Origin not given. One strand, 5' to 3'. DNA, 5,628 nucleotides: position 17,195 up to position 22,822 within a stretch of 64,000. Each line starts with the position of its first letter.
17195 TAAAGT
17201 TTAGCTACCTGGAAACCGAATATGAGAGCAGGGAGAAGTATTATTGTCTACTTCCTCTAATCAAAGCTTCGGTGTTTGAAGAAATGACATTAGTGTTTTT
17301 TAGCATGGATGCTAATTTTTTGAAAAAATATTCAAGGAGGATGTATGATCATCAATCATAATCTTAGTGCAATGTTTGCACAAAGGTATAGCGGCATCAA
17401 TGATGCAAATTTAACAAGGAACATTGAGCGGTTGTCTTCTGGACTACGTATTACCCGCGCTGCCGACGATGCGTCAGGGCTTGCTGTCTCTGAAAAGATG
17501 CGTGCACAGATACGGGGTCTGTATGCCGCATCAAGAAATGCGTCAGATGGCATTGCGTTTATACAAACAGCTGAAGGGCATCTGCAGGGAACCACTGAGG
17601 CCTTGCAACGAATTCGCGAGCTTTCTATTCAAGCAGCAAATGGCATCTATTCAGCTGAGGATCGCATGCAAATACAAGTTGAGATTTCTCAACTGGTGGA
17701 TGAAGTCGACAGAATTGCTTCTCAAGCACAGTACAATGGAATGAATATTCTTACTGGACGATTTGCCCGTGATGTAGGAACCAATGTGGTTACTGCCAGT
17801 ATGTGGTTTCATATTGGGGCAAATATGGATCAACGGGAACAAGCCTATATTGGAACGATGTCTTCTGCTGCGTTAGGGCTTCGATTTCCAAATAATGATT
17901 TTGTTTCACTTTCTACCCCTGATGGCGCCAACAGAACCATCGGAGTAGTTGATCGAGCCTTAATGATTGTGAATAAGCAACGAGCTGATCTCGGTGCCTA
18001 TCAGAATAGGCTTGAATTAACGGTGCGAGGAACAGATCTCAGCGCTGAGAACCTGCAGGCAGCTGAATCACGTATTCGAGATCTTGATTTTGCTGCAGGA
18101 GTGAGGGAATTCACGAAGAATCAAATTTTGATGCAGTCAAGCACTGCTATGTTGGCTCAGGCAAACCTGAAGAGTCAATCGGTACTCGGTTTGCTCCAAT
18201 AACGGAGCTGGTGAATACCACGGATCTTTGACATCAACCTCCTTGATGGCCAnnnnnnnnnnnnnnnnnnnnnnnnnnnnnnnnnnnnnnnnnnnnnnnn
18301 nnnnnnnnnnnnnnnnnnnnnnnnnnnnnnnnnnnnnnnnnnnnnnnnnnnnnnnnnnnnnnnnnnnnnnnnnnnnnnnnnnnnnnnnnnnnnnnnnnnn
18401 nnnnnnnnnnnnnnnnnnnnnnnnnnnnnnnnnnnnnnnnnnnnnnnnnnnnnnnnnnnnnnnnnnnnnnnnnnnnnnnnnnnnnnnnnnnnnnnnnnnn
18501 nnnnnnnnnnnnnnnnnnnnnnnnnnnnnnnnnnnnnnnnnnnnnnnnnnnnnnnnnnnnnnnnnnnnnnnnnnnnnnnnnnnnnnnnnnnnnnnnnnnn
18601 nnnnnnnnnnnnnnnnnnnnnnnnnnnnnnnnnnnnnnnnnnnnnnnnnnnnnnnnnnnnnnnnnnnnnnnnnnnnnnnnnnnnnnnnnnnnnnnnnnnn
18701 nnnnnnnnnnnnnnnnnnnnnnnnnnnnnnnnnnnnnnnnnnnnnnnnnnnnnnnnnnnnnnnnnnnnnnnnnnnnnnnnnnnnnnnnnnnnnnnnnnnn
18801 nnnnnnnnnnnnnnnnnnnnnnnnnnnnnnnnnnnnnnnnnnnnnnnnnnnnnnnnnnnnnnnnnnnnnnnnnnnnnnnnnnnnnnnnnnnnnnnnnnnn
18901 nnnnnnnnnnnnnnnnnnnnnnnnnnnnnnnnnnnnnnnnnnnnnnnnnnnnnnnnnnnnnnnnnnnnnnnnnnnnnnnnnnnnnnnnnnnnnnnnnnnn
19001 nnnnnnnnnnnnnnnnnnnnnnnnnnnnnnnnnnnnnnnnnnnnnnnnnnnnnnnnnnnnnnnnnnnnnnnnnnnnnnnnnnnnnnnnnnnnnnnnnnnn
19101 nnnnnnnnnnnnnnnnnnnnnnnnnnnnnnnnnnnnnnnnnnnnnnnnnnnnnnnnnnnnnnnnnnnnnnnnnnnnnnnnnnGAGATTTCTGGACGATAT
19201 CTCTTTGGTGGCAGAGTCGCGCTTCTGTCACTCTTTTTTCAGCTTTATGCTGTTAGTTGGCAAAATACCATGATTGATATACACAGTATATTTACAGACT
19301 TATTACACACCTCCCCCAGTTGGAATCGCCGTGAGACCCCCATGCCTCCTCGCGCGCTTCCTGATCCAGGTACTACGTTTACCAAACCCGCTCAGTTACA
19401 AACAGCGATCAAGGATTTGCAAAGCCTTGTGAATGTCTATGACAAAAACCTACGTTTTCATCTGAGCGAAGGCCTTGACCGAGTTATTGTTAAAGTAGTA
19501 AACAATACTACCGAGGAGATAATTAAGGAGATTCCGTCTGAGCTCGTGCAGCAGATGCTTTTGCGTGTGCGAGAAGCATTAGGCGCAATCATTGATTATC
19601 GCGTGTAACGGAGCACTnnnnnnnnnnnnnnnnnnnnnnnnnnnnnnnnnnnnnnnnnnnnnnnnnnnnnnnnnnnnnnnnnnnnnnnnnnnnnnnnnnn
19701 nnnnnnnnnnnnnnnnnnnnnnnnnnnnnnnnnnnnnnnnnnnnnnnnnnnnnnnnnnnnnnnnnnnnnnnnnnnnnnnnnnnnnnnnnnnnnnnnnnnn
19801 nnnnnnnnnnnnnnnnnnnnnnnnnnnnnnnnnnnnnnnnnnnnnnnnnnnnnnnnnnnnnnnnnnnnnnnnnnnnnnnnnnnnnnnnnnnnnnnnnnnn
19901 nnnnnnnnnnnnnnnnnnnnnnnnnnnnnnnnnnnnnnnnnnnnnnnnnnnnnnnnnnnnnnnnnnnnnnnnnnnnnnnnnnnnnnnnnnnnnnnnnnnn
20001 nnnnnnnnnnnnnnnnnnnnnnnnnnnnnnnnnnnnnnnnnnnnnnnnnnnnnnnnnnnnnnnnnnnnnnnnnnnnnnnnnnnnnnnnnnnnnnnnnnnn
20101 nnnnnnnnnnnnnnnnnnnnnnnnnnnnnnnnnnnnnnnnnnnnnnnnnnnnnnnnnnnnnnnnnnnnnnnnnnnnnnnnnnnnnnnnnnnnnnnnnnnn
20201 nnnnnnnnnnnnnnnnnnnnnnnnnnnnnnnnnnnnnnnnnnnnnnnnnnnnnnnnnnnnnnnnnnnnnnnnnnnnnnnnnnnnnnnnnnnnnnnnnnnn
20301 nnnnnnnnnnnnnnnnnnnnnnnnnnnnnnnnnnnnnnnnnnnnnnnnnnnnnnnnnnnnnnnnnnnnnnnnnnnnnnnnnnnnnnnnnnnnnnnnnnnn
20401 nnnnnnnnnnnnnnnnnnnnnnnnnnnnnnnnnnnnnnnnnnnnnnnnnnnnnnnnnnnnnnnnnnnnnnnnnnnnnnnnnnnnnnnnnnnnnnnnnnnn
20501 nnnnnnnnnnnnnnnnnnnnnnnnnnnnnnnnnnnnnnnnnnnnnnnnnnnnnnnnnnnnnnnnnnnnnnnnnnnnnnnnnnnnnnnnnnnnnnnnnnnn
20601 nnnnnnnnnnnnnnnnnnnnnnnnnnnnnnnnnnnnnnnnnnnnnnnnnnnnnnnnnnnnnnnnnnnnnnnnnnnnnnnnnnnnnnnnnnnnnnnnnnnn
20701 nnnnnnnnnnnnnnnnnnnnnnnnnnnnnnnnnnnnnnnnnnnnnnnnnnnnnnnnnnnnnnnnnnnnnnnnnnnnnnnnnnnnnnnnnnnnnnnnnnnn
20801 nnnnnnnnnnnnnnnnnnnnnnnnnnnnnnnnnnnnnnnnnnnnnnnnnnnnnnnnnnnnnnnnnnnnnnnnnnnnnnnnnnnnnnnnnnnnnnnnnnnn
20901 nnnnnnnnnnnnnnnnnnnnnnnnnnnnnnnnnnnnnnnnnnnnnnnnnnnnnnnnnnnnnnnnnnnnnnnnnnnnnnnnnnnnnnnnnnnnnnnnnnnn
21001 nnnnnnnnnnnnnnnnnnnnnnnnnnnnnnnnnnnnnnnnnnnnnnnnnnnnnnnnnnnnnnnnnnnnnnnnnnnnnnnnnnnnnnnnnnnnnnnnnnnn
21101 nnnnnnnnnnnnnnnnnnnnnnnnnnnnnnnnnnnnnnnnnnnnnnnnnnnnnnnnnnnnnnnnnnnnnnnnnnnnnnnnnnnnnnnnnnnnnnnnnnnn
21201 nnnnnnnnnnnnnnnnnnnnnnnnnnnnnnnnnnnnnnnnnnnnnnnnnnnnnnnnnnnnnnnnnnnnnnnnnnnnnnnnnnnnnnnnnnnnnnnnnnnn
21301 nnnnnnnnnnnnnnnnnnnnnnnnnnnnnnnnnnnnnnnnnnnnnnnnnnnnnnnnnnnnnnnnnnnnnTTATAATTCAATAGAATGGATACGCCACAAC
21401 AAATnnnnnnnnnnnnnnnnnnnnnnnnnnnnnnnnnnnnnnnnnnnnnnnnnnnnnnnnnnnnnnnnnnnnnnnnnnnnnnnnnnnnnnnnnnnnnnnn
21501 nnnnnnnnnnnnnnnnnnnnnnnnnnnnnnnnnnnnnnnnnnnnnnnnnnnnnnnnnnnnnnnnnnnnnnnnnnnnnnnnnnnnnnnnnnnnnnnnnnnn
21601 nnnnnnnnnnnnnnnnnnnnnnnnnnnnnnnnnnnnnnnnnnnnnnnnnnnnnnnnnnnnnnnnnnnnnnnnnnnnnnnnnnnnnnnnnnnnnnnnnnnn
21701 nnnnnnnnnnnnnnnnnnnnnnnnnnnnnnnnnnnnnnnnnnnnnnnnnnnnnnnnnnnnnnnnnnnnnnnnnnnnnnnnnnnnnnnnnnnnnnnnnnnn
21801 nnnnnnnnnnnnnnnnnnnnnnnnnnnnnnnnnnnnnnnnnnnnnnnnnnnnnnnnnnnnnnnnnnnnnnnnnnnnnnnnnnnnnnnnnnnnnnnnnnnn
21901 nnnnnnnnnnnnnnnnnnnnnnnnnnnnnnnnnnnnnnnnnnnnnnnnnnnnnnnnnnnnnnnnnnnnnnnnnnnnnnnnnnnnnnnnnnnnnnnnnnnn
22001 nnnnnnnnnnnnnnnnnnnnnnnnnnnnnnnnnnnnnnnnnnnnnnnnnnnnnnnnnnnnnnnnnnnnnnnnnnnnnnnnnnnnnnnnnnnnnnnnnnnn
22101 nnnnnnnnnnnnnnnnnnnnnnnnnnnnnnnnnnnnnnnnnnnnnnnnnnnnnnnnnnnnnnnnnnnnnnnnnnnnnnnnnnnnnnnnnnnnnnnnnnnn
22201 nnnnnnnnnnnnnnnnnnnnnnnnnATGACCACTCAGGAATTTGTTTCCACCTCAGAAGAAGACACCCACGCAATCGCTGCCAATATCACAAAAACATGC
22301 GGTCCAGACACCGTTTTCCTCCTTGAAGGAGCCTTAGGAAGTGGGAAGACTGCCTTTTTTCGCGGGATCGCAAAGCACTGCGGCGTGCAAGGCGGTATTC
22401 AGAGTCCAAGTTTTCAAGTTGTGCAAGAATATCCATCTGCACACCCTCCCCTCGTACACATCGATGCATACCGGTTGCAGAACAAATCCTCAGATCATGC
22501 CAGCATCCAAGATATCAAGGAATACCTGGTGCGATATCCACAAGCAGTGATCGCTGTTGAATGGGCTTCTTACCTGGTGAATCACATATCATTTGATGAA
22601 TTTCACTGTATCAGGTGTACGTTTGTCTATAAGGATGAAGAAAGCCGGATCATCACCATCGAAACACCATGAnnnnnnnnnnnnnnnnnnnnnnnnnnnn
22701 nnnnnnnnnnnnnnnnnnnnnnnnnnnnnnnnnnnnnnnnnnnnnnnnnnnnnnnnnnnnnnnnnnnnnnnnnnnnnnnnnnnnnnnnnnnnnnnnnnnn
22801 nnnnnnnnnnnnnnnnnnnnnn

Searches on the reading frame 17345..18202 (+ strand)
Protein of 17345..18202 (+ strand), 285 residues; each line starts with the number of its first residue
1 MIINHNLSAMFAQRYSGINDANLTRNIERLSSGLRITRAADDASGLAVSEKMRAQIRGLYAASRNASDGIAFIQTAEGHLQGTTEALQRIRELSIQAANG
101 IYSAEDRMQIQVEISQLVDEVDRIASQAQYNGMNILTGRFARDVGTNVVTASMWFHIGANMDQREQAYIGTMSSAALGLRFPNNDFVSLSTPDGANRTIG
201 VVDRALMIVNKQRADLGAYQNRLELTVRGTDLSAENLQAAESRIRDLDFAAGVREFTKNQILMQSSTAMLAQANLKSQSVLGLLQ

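Call 16: search_protein_families(library=pfam, proteins=[window:17345-18202:+], max_evalue=0.001)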
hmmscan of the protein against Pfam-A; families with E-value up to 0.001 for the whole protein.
window:17345-18202:+ (285 aa): 2 families
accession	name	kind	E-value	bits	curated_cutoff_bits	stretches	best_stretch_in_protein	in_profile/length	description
PF00669.25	Flagellin_N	-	1.9e-42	145.1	26.6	1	3-139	1-137/139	Bacterial flagellin N-terminal helical region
PF00700.27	Flagellin_C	-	5.9e-23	81.4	23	1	200-284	2-86/86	Bacterial flagellin C-terminal helical region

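Call 46: search_solved_structures(query=window:17345-18202:+, max_evalue=1e-20)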
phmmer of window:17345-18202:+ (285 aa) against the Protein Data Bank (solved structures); distinct sequences matched with E-value up to 1e-20: 61 (the best 60 are shown).
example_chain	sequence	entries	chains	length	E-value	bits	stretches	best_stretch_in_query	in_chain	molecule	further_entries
10pl_Ba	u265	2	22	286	4.8e-118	396.1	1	1-284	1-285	Flagellin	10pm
9pim_CJ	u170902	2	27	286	3.7e-116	389.9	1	1-284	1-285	Flagellin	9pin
9pil_Fd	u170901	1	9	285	2.9e-108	364.1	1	1-285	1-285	Flagellin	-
10pp_A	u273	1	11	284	8.2e-108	362.6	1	1-284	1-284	Flagellin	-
10lm_A3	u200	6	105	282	5.2e-104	350.2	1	1-285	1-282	Flagellin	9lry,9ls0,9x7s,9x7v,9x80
10ll_A4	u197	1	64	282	9e-101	339.6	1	1-284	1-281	Flagellin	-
10lk_A4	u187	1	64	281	2.6e-94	318.4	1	1-284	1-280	Flagellin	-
9lrz_A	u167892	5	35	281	1.9e-92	312.3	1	1-284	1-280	Flagellin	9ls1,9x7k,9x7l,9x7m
6pwb_AG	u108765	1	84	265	1.3e-85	290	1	17-275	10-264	Flagellin B1 (FlaB1)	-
5wjt_A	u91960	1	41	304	8e-65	221.9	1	1-284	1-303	Flagellin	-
6gow_D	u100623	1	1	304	1.4e-64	221.1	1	1-284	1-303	Flagellin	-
5wjw_A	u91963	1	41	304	1.5e-64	221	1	1-284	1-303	Flagellin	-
5maw_D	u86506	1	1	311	2.7e-64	220.2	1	3-284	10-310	Flagellin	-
5wjx_A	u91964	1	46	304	2.8e-64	220.1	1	1-284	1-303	Flagellin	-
5wjy_A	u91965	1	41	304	4.9e-64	219.3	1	1-284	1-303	Flagellin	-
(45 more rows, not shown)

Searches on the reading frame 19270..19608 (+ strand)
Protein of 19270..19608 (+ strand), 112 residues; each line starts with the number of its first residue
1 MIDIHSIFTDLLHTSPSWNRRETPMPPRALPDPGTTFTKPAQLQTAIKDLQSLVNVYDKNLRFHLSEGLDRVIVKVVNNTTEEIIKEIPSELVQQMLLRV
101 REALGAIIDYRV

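Call 56: search_protein_families(library=pfam, proteins=[window:19270-19608:+], max_evalue=0.001)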
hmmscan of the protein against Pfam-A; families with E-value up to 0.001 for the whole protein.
window:19270-19608:+ (112 aa): 1 family
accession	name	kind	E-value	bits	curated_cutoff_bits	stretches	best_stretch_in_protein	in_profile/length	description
PF03646.20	FlaG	-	7.3e-18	65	23.8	1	38-109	29-100/101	FlaG protein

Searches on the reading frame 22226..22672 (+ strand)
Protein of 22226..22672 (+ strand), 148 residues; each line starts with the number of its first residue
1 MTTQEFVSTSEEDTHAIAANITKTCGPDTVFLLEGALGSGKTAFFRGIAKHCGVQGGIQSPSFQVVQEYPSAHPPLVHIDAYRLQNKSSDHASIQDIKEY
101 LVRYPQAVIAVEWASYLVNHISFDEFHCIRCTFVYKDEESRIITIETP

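Call 56: search_protein_families(library=pfam, proteins=[window:22226-22672:+], max_evalue=0.001)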
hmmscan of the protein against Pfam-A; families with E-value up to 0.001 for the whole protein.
window:22226-22672:+ (148 aa): 1 family
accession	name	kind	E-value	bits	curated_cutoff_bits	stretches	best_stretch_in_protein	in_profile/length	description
PF02367.23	TsaE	-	9.3e-29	100.4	26.6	1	9-137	2-122/128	Threonylcarbamoyl adenosine biosynthesis protein TsaE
